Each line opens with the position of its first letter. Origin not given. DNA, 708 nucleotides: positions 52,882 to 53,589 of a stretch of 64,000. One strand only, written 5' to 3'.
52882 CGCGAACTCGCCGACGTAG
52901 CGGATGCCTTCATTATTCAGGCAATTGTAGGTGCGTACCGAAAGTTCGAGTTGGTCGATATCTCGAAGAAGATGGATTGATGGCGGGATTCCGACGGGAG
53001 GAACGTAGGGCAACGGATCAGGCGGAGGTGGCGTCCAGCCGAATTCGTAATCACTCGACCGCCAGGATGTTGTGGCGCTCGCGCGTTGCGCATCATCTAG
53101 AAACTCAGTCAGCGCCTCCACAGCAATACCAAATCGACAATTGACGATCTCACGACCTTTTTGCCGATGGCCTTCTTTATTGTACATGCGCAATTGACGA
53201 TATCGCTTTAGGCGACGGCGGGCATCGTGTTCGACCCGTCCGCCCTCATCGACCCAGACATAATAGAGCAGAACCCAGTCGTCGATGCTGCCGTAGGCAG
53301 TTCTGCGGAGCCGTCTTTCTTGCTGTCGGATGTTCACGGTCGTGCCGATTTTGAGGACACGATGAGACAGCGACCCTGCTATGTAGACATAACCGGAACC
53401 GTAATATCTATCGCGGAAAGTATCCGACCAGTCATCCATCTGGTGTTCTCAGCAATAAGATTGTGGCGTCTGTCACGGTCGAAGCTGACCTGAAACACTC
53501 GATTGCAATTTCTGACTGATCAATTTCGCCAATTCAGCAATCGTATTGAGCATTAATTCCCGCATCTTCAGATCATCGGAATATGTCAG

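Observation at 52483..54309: Two-gene module encoding a GIY-YIG/T5orf172-like domain fused to a tandem pair of RNA polymerase alpha-CTD copies: candidate undescribed defence or hijack system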

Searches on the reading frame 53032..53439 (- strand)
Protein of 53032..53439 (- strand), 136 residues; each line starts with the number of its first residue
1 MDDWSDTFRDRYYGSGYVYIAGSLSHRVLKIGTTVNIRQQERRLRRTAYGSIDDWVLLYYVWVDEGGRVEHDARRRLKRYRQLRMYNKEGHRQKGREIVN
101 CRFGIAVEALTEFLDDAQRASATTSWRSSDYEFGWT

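Call 21: find_related_loci(query=A2, collection=metagenome_contigs, flank=10000)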
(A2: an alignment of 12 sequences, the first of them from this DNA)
Query A2 (136 aa) in metagenome_contigs; peptide patterns used: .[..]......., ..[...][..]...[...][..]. (x = any residue, [..] = any of these).
92 stretches matched a pattern; 65 encode a relative of the query (tblastn E <= 1e-3); 65 distinct loci.
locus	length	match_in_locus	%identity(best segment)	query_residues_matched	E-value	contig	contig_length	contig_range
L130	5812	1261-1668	99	1-136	4e-91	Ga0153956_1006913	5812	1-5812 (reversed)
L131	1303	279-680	89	3-136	4e-86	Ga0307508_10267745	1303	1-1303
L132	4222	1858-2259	89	3-136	2e-80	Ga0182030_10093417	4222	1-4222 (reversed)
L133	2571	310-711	87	3-136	1e-79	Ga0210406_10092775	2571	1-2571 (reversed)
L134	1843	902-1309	86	1-136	4e-81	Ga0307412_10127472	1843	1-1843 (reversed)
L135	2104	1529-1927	88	3-135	2e-80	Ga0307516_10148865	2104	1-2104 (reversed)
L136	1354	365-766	84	3-136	1e-81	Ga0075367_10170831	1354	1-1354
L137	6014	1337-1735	79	4-136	7e-71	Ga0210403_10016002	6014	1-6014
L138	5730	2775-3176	78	3-136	5e-66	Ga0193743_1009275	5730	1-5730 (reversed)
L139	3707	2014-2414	88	3-136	3e-57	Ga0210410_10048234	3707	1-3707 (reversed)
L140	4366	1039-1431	71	3-136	3e-51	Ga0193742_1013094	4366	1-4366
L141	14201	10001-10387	61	5-133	2e-49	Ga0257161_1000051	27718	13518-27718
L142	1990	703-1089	61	5-133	5e-50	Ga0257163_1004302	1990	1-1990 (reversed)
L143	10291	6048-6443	61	4-135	1e-47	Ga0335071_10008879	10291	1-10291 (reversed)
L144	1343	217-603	60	5-133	2e-48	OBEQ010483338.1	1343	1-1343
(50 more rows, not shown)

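Call 22: find_related_loci(query=A2, collection=viral_contigs, flank=10000)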
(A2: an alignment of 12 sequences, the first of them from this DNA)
Query A2 (136 aa) in viral_contigs; peptide patterns used: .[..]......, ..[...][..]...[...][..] (x = any residue, [..] = any of these).
55 stretches matched a pattern; 1 encode a relative of the query (tblastn E <= 1e-3); 1 distinct loci.
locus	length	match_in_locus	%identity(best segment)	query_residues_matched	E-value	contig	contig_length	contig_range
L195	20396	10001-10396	39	2-133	2e-30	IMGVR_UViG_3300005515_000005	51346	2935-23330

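Call 41: search_solved_structures(query=A2, max_evalue=10, show_alignments=3)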
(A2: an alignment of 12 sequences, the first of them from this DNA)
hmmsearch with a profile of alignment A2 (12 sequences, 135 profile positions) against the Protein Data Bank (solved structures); distinct sequences matched with E-value up to 10: 4.
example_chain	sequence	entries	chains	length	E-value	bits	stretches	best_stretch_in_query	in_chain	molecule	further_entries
4y6w_A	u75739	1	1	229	1.3e-05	28.2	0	66-108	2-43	NaB(AB)3ACb - light chain TPR-like repeats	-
4y6c_A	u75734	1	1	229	6.5e-05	25.9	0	66-107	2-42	ANSERINA PUTATIVE KINESIN LIGHT chain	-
8pkr_A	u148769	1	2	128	1.9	11.5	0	13-35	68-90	non-specific serine/threonine protein kinase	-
1rwi_B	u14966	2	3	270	4.3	10.3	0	13-35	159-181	Serine/threonine-protein kinase pknD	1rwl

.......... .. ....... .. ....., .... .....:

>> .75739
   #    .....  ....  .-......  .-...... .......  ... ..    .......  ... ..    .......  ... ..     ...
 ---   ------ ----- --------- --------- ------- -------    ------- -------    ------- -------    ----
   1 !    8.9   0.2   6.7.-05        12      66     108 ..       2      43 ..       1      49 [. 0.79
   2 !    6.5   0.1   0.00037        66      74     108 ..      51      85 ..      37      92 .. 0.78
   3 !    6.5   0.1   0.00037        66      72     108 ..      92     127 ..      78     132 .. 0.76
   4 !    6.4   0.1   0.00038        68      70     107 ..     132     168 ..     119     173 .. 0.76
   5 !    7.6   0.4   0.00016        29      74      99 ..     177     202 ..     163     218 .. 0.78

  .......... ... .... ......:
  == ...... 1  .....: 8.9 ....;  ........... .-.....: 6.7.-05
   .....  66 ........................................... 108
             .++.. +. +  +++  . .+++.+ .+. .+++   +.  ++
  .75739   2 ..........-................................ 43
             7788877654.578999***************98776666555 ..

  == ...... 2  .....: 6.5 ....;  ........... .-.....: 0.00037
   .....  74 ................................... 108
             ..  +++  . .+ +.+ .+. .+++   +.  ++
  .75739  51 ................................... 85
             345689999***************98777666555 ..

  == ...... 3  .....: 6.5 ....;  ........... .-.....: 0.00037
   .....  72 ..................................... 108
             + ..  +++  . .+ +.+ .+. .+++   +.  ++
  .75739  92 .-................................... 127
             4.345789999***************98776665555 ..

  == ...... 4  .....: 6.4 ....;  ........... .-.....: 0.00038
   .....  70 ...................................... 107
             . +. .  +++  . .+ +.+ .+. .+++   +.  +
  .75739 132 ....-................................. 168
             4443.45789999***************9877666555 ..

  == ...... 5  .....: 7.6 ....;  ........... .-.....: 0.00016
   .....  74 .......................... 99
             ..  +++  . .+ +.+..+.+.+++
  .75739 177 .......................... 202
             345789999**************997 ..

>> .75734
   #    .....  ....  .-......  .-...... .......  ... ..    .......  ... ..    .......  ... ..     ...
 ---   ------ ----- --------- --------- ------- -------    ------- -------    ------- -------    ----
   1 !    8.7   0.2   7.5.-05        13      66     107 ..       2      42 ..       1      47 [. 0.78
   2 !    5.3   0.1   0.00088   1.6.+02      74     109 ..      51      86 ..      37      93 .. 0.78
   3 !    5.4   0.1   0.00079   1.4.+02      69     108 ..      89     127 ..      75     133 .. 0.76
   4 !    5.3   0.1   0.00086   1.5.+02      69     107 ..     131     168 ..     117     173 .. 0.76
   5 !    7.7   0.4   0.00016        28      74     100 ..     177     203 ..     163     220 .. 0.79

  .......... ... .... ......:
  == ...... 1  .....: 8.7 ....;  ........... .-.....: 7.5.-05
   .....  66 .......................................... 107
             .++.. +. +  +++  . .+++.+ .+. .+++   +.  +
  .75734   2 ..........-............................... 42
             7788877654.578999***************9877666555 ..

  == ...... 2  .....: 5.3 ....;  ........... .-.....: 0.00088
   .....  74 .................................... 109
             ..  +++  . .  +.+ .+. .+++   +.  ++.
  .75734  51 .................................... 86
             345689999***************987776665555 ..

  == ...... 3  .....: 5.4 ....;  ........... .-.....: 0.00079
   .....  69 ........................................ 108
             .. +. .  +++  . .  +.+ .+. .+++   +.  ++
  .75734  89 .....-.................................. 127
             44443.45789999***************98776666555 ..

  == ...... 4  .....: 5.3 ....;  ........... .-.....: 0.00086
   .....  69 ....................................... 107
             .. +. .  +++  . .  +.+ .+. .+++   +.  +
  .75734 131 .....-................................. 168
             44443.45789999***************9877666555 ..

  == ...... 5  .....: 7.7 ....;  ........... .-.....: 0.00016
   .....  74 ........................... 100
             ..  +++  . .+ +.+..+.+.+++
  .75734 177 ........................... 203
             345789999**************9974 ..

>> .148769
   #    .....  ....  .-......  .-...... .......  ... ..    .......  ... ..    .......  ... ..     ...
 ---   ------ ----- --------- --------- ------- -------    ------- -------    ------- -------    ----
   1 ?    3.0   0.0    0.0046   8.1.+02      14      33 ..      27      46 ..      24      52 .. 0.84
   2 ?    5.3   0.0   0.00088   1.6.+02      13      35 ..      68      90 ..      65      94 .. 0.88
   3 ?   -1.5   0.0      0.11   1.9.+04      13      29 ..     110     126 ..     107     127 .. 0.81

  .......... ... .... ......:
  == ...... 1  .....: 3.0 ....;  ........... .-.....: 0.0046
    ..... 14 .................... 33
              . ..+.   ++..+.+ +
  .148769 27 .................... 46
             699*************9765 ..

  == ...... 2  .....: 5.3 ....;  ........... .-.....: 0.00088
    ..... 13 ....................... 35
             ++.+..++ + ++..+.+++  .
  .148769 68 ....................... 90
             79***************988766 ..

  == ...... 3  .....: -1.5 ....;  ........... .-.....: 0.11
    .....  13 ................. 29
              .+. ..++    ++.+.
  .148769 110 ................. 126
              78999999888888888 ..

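Call 47: predict_structure(alignment_id=A2)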
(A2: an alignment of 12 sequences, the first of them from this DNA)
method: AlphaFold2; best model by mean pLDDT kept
length: 136 residues; sequences in the alignment: 12
mean_pLDDT: 69.4   pTM: 0.65
mean pLDDT of the five models: 69.4, 63.9, 62.8, 45.5, 35.7
residues with pLDDT >= 90: 1; 70-90: 67; 50-70: 56; < 50: 12
segments of 3 or more residues with pLDDT < 50: 1-4, 134-136
pLDDT, mean of each block of 10 residues (from residue 1): 53 71 71 63 53 69 82 85 65 67 84 88 65 45
secondary structure, 60 per line:
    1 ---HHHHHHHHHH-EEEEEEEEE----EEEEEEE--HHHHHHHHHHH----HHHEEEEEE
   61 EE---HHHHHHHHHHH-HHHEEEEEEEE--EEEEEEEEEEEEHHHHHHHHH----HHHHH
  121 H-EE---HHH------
elements in order: H4-13 E15-23 E28-34 H37-47 E55-62 H66-76 E81-88 E91-102 H103-111 H116-121

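Call 51: fold_search(model_id=the predicted structure, library=pdb)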
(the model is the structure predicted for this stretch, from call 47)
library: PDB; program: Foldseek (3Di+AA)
matches with E <= 10: 545; with E <= 0.001: 0
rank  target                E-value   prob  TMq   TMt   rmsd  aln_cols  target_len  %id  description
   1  5mrc_d                8.9e-02  0.18  0.22  0.15  14.7       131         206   13  Structure of the yeast mitochondrial ribosome - Class A (released 2017-02-15)
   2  6r70_Q                5.6e-01  0.06  0.22  0.15  17.1       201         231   11  Endogeneous native human 20S proteasome (released 2019-07-03)
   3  7ls5_D                6.0e-01  0.03  0.15  0.11  15.0        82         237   12  Cryo-EM structure of the Pre3-1 20S proteasome core particle (released 2021-04-14)
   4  9d0t_D                6.8e-01  0.02  0.13  0.10  15.2        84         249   12  Proteasome core particle assembly intermediate Blm10:13S purified from Saccharomyces cerevisiae (released 2024-12-04)
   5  7dr6_O                8.1e-01  0.04  0.19  0.13  17.1       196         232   12  PA28alpha-beta in complex with immunoproteasome (released 2021-01-20)
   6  1in0_A                8.7e-01  0.02  0.13  0.12  17.9       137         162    8  YAJQ PROTEIN (HI1034) (released 2003-06-10)
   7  9m2w_j                9.2e-01  0.04  0.22  0.15  15.4       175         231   14  The cryo-EM structure of 26S proteasome-Midnolin complex in the MD state (released 2025-09-10)
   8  8azk_D                1.0e+00  0.03  0.16  0.10  14.9        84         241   11  Bovine 20S proteasome, untreated (released 2024-03-20)
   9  3a8y_B                1.0e+00  0.03  0.15  0.07  18.0       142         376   10  Crystal structure of the complex between the BAG5 BD5 and Hsp70 NBD (released 2010-03-31)
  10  5xqi_A                1.0e+00  0.02  0.13  0.08  16.4        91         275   14  Crystal structure of full-length human Rogdi (released 2017-07-12)
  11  8tm3_C                1.1e+00  0.05  0.23  0.16  15.8       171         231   11  Human proteasome alpha ring assembly intermediate (released 2024-10-23)
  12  5xqi_B                1.2e+00  0.01  0.11  0.06  16.6        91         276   11  Crystal structure of full-length human Rogdi (released 2017-07-12)
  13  1jc5_B                1.3e+00  0.03  0.16  0.15  12.4       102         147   14  Crystal Structure of Native Methylmalonyl-CoA Epimerase (released 2001-07-11)
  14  3unf_C                1.3e+00  0.03  0.15  0.11  14.8        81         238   16  Mouse 20S immunoproteasome in complex with PR-957 (released 2012-02-29)
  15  6lzi                  1.3e+00  0.02  0.16  0.12  14.1       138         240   11  Aquifex aeolicus MutL ATPase domain complexed with ADP (released 2020-07-01)
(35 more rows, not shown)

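Call 59: search_protein_representatives(alignment_id=A2)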
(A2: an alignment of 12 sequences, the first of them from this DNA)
Query: 12 sequences, 135 profile positions. Proteins with E-value up to 0.001 (for the whole library): 986; up to 1e-10: 658; up to 1e-30: 30. The best 150 are listed.
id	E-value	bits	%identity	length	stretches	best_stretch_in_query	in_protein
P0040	9.0e-67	239.2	-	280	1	2-135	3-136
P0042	6.7e-64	229.9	-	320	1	1-135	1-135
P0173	1.4e-58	212.7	-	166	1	1-134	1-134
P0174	5.7e-54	197.7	-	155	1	11-133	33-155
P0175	7.7e-54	197.3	-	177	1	1-133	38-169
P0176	1.3e-53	196.6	-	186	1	1-134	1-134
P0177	5.4e-52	191.3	-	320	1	2-134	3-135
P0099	6.6e-52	191.1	-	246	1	1-133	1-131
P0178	1.5e-50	186.6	-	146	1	1-111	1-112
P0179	1.0e-47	177.5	-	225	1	1-134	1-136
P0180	1.9e-47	176.6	-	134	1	3-132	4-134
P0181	1.3e-44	167.5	-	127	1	4-98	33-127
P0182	3.2e-44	166.2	-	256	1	4-134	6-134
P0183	7.4e-43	161.8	-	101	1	1-101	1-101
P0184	2.4e-42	160.1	-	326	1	1-134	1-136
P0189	1.1e-32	128.8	-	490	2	7-117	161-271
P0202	2.9e-29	117.7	-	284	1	7-133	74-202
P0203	3.0e-29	117.7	-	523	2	8-110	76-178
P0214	4.4e-26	107.5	-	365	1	38-134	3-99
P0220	3.8e-25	104.4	-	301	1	6-133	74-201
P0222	5.2e-25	104.0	-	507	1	7-133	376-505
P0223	6.1e-25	103.8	-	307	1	7-124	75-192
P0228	3.6e-24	101.3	-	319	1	7-132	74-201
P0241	5.9e-23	97.3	-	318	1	6-112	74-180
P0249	3.0e-22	95.0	-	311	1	7-125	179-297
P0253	4.4e-22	94.5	-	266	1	7-133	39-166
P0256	8.3e-22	93.6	-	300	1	11-127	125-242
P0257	9.3e-22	93.5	-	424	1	7-115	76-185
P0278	4.8e-21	91.2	-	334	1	9-117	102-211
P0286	1.5e-20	89.6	-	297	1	7-132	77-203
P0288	1.6e-20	89.5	-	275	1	3-116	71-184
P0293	2.0e-20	89.1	-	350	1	7-132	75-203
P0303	3.2e-20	88.5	-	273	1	9-116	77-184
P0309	6.2e-20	87.6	-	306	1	3-119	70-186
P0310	6.3e-20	87.5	-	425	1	7-131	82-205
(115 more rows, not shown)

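Call 62: search_protein_families(library=pfam, proteins=[P0202, P0223, P0228, P0241, P0257, P0286, P0293, P0309, P0310, P0203], max_evalue=0.01)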
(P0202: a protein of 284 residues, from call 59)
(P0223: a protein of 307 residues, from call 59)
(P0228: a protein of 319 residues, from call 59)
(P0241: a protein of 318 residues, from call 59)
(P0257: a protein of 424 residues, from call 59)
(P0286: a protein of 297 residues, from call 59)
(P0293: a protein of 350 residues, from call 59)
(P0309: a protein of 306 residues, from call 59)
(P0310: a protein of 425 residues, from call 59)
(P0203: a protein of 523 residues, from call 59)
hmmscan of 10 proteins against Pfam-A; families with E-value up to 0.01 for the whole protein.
P0202 (284 aa): 3 families
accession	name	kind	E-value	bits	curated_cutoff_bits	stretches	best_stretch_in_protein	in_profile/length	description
PF10544.15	T5orf172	-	1.6e-09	38.6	20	1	82-177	1-98/101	T5orf172 domain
PF13455.12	MUG113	-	0.0002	22.3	22.3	1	95-176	1-70/73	Meiotically up-regulated gene 113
PF14798.11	Ca_hom_mod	-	0.0052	16.4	25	0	230-281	151-201/252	Calcium homeostasis modulator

P0223 (307 aa): 2 families
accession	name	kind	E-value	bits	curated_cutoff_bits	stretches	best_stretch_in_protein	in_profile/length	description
PF10544.15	T5orf172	-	6.8e-10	39.8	20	1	83-177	1-97/101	T5orf172 domain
PF13455.12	MUG113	-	1.7e-07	32.1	22.3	1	97-176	2-69/73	Meiotically up-regulated gene 113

P0228 (319 aa): 4 families
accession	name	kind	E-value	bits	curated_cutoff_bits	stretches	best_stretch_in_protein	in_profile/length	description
PF10544.15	T5orf172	-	6.3e-10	39.9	20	1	82-175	1-96/101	T5orf172 domain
PF13455.12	MUG113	-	2e-07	31.9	22.3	1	95-175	1-69/73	Meiotically up-regulated gene 113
PF20990.2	DUF2207_C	-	0.0016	18.6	33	1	188-316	71-185/247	Predicted membrane protein (DUF2207) C-terminal domain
PF01541.30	GIY-YIG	-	0.0045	17.7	22.6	1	82-129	2-55/78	GIY-YIG catalytic domain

P0241 (318 aa): 2 families
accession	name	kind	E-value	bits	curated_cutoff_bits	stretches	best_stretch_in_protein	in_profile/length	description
PF10544.15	T5orf172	-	1.1e-08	35.9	20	1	83-173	1-93/101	T5orf172 domain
PF13455.12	MUG113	-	1.7e-05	25.8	22.3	1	96-179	1-72/73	Meiotically up-regulated gene 113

P0257 (424 aa): 2 families
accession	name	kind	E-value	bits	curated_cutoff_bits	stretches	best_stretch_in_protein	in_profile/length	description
PF10544.15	T5orf172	-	3.3e-05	24.8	20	1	85-180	2-98/101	T5orf172 domain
PF13455.12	MUG113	-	3.4e-05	24.8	22.3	1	97-181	1-72/73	Meiotically up-regulated gene 113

P0286 (297 aa): 2 families
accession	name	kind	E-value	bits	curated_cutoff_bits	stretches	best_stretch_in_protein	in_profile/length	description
PF10544.15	T5orf172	-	9.9e-08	32.9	20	1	86-179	2-97/101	T5orf172 domain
PF13455.12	MUG113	-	8.7e-05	23.5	22.3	1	98-178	1-69/73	Meiotically up-regulated gene 113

P0293 (350 aa): 2 families
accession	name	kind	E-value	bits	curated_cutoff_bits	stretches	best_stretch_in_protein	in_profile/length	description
PF10544.15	T5orf172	-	1.3e-08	35.7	20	1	84-170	2-90/101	T5orf172 domain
PF13455.12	MUG113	-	1e-06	29.6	22.3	1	97-167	2-60/73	Meiotically up-regulated gene 113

P0309 (306 aa): 1 family
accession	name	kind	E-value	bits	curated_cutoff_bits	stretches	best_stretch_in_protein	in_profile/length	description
PF10544.15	T5orf172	-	0.0019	19.1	20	1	83-174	2-95/101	T5orf172 domain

P0310 (425 aa): 1 family
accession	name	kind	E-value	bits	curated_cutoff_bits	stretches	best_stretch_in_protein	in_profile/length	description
PF10544.15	T5orf172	-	0.00057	20.8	20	1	101-158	14-74/101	T5orf172 domain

P0203 (523 aa): 3 families
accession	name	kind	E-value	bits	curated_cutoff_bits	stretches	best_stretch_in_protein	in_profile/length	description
PF10544.15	T5orf172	-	2.4e-12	47.7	20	1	83-169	1-94/101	T5orf172 domain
PF13455.12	MUG113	-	2.2e-11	44.6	22.3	1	96-162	1-67/73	Meiotically up-regulated gene 113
PF10087.14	DUF2325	-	3.7e-05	24.3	33.6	0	136-176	11-55/94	Uncharacterized protein conserved in bacteria (DUF2325)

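Call 63: search_protein_families(library=pfam, proteins=[P0220, P0214, P0222, P0189, P0278, P0256, P0249, P0253, P0288, P0303], max_evalue=0.01)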
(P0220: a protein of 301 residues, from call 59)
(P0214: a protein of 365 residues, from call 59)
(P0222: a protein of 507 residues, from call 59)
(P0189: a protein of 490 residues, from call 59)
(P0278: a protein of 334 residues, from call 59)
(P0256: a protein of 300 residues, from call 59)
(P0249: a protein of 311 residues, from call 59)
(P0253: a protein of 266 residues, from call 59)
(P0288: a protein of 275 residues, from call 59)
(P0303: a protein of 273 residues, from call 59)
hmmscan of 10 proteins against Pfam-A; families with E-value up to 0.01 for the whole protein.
P0220 (301 aa): 2 families
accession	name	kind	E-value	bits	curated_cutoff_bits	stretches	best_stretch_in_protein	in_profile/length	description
PF03118.21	RNA_pol_A_CTD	-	1.2e-23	83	23.8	1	219-274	11-66/67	Bacterial RNA polymerase, alpha chain C terminal domain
PF10544.15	T5orf172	-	6.4e-05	23.8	20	1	84-177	2-97/101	T5orf172 domain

P0214 (365 aa): 3 families
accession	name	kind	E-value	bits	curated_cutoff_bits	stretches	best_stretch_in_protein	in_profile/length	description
PF03118.21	RNA_pol_A_CTD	-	5.4e-70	231.5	23.8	3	126-182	9-65/67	Bacterial RNA polymerase, alpha chain C terminal domain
PF21794.3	RAD51D_N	-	2e-07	31.5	27.3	0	138-183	13-58/60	RAD51D, N-terminal domain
PF08866.15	DUF1831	-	0.007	17.2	25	0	80-151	15-85/111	Putative amino acid metabolism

P0222 (507 aa): 3 families
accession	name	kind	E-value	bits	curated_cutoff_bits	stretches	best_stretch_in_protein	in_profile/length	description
PF00091.31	Tubulin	-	3.4e-19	70.3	33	1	77-223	3-175/190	Tubulin/FtsZ family, GTPase domain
PF10544.15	T5orf172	-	2.1e-08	35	20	1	384-481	1-98/101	T5orf172 domain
PF13455.12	MUG113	-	0.0016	19.4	22.3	1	398-481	2-71/73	Meiotically up-regulated gene 113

P0189 (490 aa): 3 families
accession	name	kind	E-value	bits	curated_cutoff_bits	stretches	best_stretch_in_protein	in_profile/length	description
PF10544.15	T5orf172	-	2.9e-16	60.3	20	2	387-481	1-98/101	T5orf172 domain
PF13455.12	MUG113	-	3.2e-11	44.1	22.3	2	401-458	2-60/73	Meiotically up-regulated gene 113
PF04760.21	IF2_N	-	9.8e-08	32.1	25.3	1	4-51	5-52/53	Translation initiation factor IF-2, N-terminal region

P0278 (334 aa): 3 families
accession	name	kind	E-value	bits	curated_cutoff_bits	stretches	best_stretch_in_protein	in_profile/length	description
PF10544.15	T5orf172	-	2.1e-07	31.8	20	1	108-206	1-100/101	T5orf172 domain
PF13455.12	MUG113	-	0.0022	19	22.3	1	122-204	2-71/73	Meiotically up-regulated gene 113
PF16405.10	DUF5013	-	0.0037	17.8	28.5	1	137-229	14-114/149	Domain of unknown function (DUF5013)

P0256 (300 aa): 2 families
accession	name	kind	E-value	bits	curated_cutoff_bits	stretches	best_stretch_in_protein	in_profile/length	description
PF10544.15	T5orf172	-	4.6e-05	24.3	20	1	129-199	1-75/101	T5orf172 domain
PF13455.12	MUG113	-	0.00052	21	22.3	1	142-219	1-65/73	Meiotically up-regulated gene 113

P0249 (311 aa): 2 families
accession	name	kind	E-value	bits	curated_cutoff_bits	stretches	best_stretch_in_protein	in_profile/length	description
PF10544.15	T5orf172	-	2.2e-08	35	20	1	194-284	14-96/101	T5orf172 domain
PF13455.12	MUG113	-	3.3e-06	28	22.3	1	200-274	1-63/73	Meiotically up-regulated gene 113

P0253 (266 aa): 2 families
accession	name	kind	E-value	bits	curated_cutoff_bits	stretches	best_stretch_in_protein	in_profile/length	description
PF10544.15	T5orf172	-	2.3e-11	44.5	20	1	47-145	1-100/101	T5orf172 domain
PF13455.12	MUG113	-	2.2e-08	35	22.3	1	61-144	2-72/73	Meiotically up-regulated gene 113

P0288 (275 aa): 1 family
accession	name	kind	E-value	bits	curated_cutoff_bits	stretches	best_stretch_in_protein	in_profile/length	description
PF10544.15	T5orf172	-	1.8e-05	25.6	20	1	85-174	3-94/101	T5orf172 domain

P0303 (273 aa): 3 families
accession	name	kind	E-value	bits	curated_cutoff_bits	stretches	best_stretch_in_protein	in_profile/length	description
PF10544.15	T5orf172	-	1.2e-08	35.8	20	1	83-182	1-98/101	T5orf172 domain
PF13455.12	MUG113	-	2.2e-05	25.4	22.3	1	96-178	1-71/73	Meiotically up-regulated gene 113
PF04760.21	IF2_N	-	9.1e-05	22.6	25.3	1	224-268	6-51/53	Translation initiation factor IF-2, N-terminal region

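Call 74: search_dna_similar(query=window:53032-53439:-, collection=phages, mode=protein, max_evalue=0.001, max_rows=25)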
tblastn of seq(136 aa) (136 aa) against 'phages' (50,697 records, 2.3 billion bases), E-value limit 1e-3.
No match.
